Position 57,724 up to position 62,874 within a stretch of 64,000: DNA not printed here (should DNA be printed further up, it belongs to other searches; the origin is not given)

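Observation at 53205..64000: Two giant all-TPR proteins translationally coupled to ftsK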

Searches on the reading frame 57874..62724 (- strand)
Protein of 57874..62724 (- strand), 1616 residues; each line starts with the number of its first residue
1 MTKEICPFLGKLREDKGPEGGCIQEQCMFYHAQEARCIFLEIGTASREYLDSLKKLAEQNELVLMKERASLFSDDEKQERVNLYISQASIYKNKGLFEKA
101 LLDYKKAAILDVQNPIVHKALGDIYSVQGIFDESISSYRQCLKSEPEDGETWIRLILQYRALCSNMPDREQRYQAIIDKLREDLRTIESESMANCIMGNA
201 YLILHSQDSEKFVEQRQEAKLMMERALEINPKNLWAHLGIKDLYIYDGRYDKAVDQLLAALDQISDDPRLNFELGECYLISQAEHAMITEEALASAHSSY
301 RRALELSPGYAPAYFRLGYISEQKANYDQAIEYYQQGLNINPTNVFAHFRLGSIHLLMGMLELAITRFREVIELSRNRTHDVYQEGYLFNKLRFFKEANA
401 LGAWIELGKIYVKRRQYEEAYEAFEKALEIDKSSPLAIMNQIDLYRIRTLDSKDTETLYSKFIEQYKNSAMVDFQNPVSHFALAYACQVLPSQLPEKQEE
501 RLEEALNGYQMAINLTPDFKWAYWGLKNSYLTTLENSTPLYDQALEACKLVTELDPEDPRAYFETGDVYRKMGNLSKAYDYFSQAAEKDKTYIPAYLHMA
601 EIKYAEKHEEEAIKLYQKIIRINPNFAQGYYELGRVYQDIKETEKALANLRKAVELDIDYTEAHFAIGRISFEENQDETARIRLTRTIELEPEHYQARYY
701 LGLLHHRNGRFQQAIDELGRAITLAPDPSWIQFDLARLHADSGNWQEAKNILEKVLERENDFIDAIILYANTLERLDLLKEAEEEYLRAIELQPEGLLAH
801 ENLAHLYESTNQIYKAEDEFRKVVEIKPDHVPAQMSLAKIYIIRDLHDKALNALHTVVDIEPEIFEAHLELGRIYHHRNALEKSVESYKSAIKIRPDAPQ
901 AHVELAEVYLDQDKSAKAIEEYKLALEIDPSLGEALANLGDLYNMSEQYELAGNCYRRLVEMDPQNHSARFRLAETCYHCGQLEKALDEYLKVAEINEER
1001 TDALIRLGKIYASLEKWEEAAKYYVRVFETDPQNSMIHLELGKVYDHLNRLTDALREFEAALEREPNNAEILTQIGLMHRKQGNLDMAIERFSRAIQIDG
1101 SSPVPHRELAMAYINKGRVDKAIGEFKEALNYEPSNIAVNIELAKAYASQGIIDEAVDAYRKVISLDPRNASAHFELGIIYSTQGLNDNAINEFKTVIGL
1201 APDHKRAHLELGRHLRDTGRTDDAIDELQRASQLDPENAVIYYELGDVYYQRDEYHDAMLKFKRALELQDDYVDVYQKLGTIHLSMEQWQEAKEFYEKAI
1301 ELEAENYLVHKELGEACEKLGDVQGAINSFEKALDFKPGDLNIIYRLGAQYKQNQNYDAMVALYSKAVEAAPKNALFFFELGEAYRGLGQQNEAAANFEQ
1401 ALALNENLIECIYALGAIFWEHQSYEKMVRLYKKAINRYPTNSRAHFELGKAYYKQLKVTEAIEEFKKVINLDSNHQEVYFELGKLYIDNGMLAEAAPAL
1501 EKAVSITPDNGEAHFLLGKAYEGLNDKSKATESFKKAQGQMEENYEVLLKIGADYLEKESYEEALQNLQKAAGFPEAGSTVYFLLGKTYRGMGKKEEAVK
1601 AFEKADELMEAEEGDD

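Call 10: search_protein_families(library=pfam, proteins=[window:57874-62724:-], max_evalue=0.01)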
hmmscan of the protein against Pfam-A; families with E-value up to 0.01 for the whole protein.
window:57874-62724:- (1616 aa): 48 families (the best 25 are shown)
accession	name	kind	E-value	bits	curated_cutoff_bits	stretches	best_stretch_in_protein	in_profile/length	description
PF07719.23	TPR_2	-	1.6e-175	555.5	27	19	403-432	3-32/34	Tetratricopeptide repeat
PF13414.12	TPR_11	-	6.5e-168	544.7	26.8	23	1145-1185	2-42/42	TPR repeat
PF00515.34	TPR_1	-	2.3e-154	496.1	27.8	18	403-432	3-32/34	Tetratricopeptide repeat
PF13181.12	TPR_8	-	1.2e-146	465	25.7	12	311-344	1-34/34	Tetratricopeptide repeat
PF13431.12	TPR_17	-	5.1e-129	410.4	24.4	9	615-647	1-33/34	Tetratricopeptide repeat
PF13432.12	TPR_16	-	7.5e-116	378.3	32.7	15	1176-1238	2-64/65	Tetratricopeptide repeat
PF14559.12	TPR_19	-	4.8e-115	376.4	25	20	708-761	4-57/68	Tetratricopeptide repeat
PF13428.12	TPR_14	-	4.3e-102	324.2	23.5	8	1206-1247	2-43/44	Tetratricopeptide repeat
PF13424.12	TPR_12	-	3.5e-91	299.9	30.1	13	1069-1132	3-67/77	Tetratricopeptide repeat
PF23914.1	TPR_CcmH_CycH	-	6.2e-66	221.5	42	9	688-789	43-147/158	Cytochrome c-type biogenesis protein H TPR domain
PF13176.12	TPR_7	-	8.2e-65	209.9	27.9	2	403-432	1-30/36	Tetratricopeptide repeat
PF13174.12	TPR_6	-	7e-59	193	26.3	0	595-625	2-32/33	Tetratricopeptide repeat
PF13371.12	TPR_9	-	3.7e-57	190.7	35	4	839-902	3-66/73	Tetratricopeptide repeat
PF12895.13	ANAPC3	-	2.7e-46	156.2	27.2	4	946-1024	2-79/82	Anaphase-promoting complex, cyclosome, subunit 3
PF24575.1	TPR_Slam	-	5.6e-40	136.4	35.2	0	942-988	56-102/104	Surface lipoprotein assembly modifier, N-terminal TPR repeats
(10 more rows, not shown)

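Call 12: find_homologous_proteins(query=window:57874-62724:-, max_evalue=1e-10)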
Query window:57874-62724:- (1616 aa): 662 proteins with E <= 1e-10 among 8000 candidates; the best 120 are listed.
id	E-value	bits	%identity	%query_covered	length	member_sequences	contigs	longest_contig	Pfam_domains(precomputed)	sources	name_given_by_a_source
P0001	0.0e+0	2138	78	75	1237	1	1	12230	PF10602.16,PF03704.24,PF09976.16,PF16068.11,PF25060.1,PF22890.2,PF13414.13,PF16918.12,PF12569.15,PF13374.13,PF07721.21,PF24575.2,PF02259.30,PF25068.3,PF00515.35,PF13424.13,PF14938.13,PF13429.13,PF14561.13,PF07719.24,PF13174.13,PF20308.5,PF25063.1,PF13431.13,PF23914.2,PF25062.2,PF25058.2,PF23300.4,PF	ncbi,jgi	jgi:tetratricopeptide (TPR) repeat protein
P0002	0.0e+0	1446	67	59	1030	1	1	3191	PF10602.16,PF25060.1,PF13414.13,PF12569.15,PF13374.13,PF07721.21,PF24575.2,PF00515.35,PF13424.13,PF13429.13,PF14561.13,PF07719.24,PF13174.13,PF25063.1,PF13431.13,PF23914.2,PF25062.2,PF25058.2,PF13176.13,PF13428.13,PF25064.2,PF14559.13,PF13371.13,PF22860.3,PF12895.14,PF21033.5,PF13432.13,PF13181.13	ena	-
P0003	1.3e-138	482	25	87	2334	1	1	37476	PF10602.16,PF03704.24,PF09976.16,PF13414.13,PF04781.18,PF01535.27,PF12569.15,PF13374.13,PF07721.21,PF24575.2,PF02259.30,PF22788.3,PF00515.35,PF13424.13,PF28559.1,PF14938.13,PF13429.13,PF07719.24,PF13174.13,PF20308.5,PF25063.1,PF13431.13,PF23914.2,PF09986.16,PF23300.4,PF13176.13,PF24885.2,PF18768.8,P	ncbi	-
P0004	3.1e-128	448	22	93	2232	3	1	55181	PF10602.16,PF03704.24,PF25060.1,PF13414.13,PF12569.15,PF24575.2,PF02259.30,PF00515.35,PF13424.13,PF13429.13,PF14561.13,PF07719.24,PF13174.13,PF20308.5,PF25063.1,PF13431.13,PF23914.2,PF25058.2,PF13176.13,PF13428.13,PF25064.2,PF14559.13,PF13371.13,PF12895.14,PF21033.5,PF13432.13,PF13181.13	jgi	-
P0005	3.2e-123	431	30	21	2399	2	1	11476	PF03704.24,PF25060.1,PF13414.13,PF12569.15,PF23241.2,PF13374.13,PF07721.21,PF24575.2,PF02259.30,PF11846.15,PF00515.35,PF13424.13,PF13429.13,PF01075.24,PF14561.13,PF07719.24,PF22116.2,PF13174.13,PF20308.5,PF25063.1,PF13431.13,PF23914.2,PF25062.2,PF07720.19,PF13176.13,PF24885.2,PF13428.13,PF04733.21,P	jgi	-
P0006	3.7e-112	394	27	42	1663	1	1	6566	PF03704.24,PF09976.16,PF13414.13,PF23558.2,PF01535.27,PF12569.15,PF13374.13,PF07721.21,PF24575.2,PF07714.24,PF02259.30,PF00069.32,PF00515.35,PF13424.13,PF28559.1,PF13429.13,PF07719.24,PF13174.13,PF20308.5,PF25063.1,PF13431.13,PF23914.2,PF13176.13,PF13428.13,PF25064.2,PF14559.13,PF13371.13,PF17874.8,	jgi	jgi:tetratricopeptide (TPR) repeat protein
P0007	9.1e-104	367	26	43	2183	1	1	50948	PF03704.24,PF25060.1,PF22890.2,PF13414.13,PF23558.2,PF01535.27,PF12569.15,PF08238.19,PF13374.13,PF24575.2,PF25068.3,PF00515.35,PF13424.13,PF13429.13,PF01075.24,PF14561.13,PF07719.24,PF13174.13,PF20308.5,PF25063.1,PF13431.13,PF23914.2,PF25062.2,PF13176.13,PF24885.2,PF13428.13,PF25064.2,PF14559.13,PF2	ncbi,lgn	ncbi:MAG: tetratricopeptide repeat protein [bacterium]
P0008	1.2e-102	363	20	73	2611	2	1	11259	PF03704.24,PF05843.21,PF25060.1,PF13414.13,PF09613.17,PF23241.2,PF13374.13,PF24575.2,PF00515.35,PF13424.13,PF13429.13,PF14561.13,PF07719.24,PF13174.13,PF25063.1,PF13431.13,PF23914.2,PF10366.16,PF13176.13,PF24885.2,PF13428.13,PF25064.2,PF14559.13,PF25575.1,PF13371.13,PF12895.14,PF23240.2,PF13432.13,P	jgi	jgi:tetratricopeptide (TPR) repeat protein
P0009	6.8e-96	340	22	66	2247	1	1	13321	PF10602.16,PF05843.21,PF09976.16,PF25060.1,PF13414.13,PF09797.16,PF12569.15,PF23241.2,PF13374.13,PF07721.21,PF24575.2,PF00515.35,PF13424.13,PF13429.13,PF07719.24,PF13174.13,PF25063.1,PF13431.13,PF23914.2,PF25062.2,PF25058.2,PF13176.13,PF24885.2,PF13428.13,PF25064.2,PF14559.13,PF13371.13,PF17874.8,PF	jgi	-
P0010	1.0e-95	340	21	90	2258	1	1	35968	PF10602.16,PF05843.21,PF09976.16,PF13414.13,PF01535.27,PF12569.15,PF23241.2,PF13374.13,PF07721.21,PF25068.3,PF00515.35,PF13424.13,PF13429.13,PF07719.24,PF13174.13,PF25063.1,PF13431.13,PF23914.2,PF25062.2,PF25058.2,PF13176.13,PF24885.2,PF13428.13,PF25064.2,PF14559.13,PF13371.13,PF17874.8,PF20431.5,PF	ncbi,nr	ncbi:MAG: tetratricopeptide repeat protein [Anaerolineales bacterium]|nr:tetratricopeptide repeat pr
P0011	3.3e-92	328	20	81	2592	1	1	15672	PF03704.24,PF25060.1,PF13414.13,PF09613.17,PF13374.13,PF24575.2,PF00515.35,PF13424.13,PF13429.13,PF14561.13,PF07719.24,PF13174.13,PF20308.5,PF25063.1,PF13431.13,PF23914.2,PF25062.2,PF13176.13,PF13428.13,PF25064.2,PF14559.13,PF10516.16,PF13371.13,PF26725.1,PF17874.8,PF12895.14,PF21033.5,PF23240.2,PF1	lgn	-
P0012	2.1e-89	319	23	43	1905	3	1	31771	PF10602.16,PF03704.24,PF22890.2,PF13414.13,PF21545.4,PF10952.16,PF12569.15,PF17169.10,PF13374.13,PF02259.30,PF04212.25,PF13429.13,PF20308.5,PF25062.2,PF25058.2,PF13176.13,PF24885.2,PF25064.2,PF14559.13,PF13371.13,PF12895.14,PF21033.5,PF01239.29,PF09976.16,PF25060.1,PF16918.12,PF23558.2,PF23241.2,PF0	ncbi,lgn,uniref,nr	ncbi:hypothetical protein CP500_006525 [Tychonema bourrellyi FEM_GT703]|uniref:Uncharacterized prote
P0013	5.6e-89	318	22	76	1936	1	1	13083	PF09976.16,PF25060.1,PF13414.13,PF12569.15,PF23241.2,PF13374.13,PF07721.21,PF24575.2,PF00515.35,PF13424.13,PF14561.13,PF07719.24,PF13174.13,PF25063.1,PF13431.13,PF23914.2,PF25062.2,PF25058.2,PF13176.13,PF13428.13,PF25064.2,PF14559.13,PF13371.13,PF22860.3,PF12895.14,PF21033.5,PF13432.13,PF13181.13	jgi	jgi:tetratricopeptide (TPR) repeat protein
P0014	4.8e-87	311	24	66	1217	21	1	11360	PF03704.24,PF14863.13,PF25060.1,PF13414.13,PF16918.12,PF12569.15,PF13374.13,PF24575.2,PF02259.30,PF00515.35,PF13424.13,PF13429.13,PF14561.13,PF07719.24,PF13174.13,PF20308.5,PF25063.1,PF13431.13,PF23914.2,PF25062.2,PF25058.2,PF13176.13,PF13428.13,PF25064.2,PF14559.13,PF13371.13,PF12895.14,PF21033.5,P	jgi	jgi:superkiller protein 3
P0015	1.4e-86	310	22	81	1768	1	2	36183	PF03704.24,PF14863.13,PF25060.1,PF22890.2,PF13414.13,PF16918.12,PF24575.2,PF00515.35,PF13424.13,PF13429.13,PF14561.13,PF07719.24,PF13174.13,PF20308.5,PF25063.1,PF14853.13,PF13431.13,PF23914.2,PF25062.2,PF20225.5,PF13176.13,PF13428.13,PF25064.2,PF14559.13,PF13371.13,PF22860.3,PF12895.14,PF21033.5,PF1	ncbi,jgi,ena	jgi:tetratricopeptide (TPR) repeat protein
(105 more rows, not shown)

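Call 14: find_encoding_contigs(protein=P0001, flank=10000)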
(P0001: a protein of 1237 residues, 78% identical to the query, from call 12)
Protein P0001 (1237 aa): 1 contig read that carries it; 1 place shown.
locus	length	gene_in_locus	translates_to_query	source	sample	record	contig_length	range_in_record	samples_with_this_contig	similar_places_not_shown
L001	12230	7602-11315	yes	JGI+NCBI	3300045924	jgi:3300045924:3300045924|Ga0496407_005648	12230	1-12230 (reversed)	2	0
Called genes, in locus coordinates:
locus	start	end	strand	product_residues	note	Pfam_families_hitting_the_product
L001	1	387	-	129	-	?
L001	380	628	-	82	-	PF04277:OAD_gamma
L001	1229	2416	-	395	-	-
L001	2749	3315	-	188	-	PF08207:EFP_N, PF01132:EFP, PF09285:Elong-fact-P_C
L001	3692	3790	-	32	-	-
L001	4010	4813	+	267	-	PF02673:BacA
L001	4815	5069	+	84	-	-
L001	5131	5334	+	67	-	-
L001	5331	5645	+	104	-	-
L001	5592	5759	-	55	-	-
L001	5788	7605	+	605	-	PF17854:FtsK_alpha, PF01580:FtsK_SpoIIIE, PF01935:DUF87 (faint), PF09397:FtsK_gamma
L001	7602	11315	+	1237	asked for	PF13414:TPR_11, PF14559:TPR_19 (weak), PF00515:TPR_1 (weak), PF07719:TPR_2 (weak), PF14559:TPR_19, PF13432:TPR_16, PF13424:TPR_12, PF13414:TPR_11, +42 more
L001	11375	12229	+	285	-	?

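Call 15: find_encoding_contigs(protein=P0002, flank=10000)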
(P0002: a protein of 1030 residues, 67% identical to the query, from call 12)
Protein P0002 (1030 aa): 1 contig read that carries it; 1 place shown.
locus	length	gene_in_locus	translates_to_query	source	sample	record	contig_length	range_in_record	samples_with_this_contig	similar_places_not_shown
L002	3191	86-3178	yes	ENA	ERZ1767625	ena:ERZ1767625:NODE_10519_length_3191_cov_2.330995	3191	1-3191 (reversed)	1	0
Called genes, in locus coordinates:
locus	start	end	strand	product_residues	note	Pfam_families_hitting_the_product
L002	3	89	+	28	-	?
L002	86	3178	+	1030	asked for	PF25063:ARM_TT21_C (weak), PF14559:TPR_19, PF00515:TPR_1 (weak), PF13181:TPR_8 (weak), PF07719:TPR_2 (weak), PF13371:TPR_9 (weak), PF13424:TPR_12 (weak), PF25063:ARM_TT21_C, +32 more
